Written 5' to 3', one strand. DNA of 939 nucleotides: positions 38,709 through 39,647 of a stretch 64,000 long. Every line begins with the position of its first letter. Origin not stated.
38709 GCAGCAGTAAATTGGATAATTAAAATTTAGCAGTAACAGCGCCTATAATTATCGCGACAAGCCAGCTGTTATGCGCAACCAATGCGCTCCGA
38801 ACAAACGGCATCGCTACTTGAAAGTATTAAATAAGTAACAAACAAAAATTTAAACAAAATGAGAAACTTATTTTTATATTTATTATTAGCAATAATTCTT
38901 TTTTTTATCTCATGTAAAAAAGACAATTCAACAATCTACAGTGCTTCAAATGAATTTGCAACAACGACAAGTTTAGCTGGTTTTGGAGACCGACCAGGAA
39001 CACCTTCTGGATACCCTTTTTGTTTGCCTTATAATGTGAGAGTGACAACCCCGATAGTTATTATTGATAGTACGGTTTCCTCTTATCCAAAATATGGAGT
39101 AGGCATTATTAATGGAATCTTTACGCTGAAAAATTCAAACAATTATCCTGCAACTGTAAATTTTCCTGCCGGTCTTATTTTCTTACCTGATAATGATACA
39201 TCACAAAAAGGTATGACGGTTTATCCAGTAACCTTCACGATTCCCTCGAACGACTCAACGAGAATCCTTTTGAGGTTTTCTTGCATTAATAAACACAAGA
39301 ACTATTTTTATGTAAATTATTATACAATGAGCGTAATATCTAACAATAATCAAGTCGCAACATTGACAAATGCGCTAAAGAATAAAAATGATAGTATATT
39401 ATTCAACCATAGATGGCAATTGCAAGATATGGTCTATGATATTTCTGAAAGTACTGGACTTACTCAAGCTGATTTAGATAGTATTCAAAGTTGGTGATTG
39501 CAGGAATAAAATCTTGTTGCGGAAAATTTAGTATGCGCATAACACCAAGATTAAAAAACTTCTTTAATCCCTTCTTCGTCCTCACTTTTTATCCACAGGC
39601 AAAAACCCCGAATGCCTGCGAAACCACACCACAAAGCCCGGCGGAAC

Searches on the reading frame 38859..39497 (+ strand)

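Call 7: search_protein_families(library=pfam, proteins=[window:38859-39497:+], max_evalue=0.01)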
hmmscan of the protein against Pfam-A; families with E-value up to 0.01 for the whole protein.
window:38859-39497:+ (212 aa): 0 families

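Call 47: search_protein_families(library=padloc, proteins=[window:38859-39497:+], max_evalue=0.1)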
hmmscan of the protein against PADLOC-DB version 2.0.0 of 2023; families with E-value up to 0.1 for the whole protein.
window:38859-39497:+ (212 aa): 0 families

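Call 48: search_protein_families(library=ncbifam, proteins=[window:38859-39497:+], max_evalue=0.1)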
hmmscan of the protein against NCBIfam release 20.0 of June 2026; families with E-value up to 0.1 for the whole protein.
window:38859-39497:+ (212 aa): 1 family
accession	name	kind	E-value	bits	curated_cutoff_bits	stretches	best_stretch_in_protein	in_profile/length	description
NF051862.1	BT4005_BT4719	subfamily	0.0018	18.1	60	0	4-36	6-39/211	NigD1/NigD2 family lipoprotein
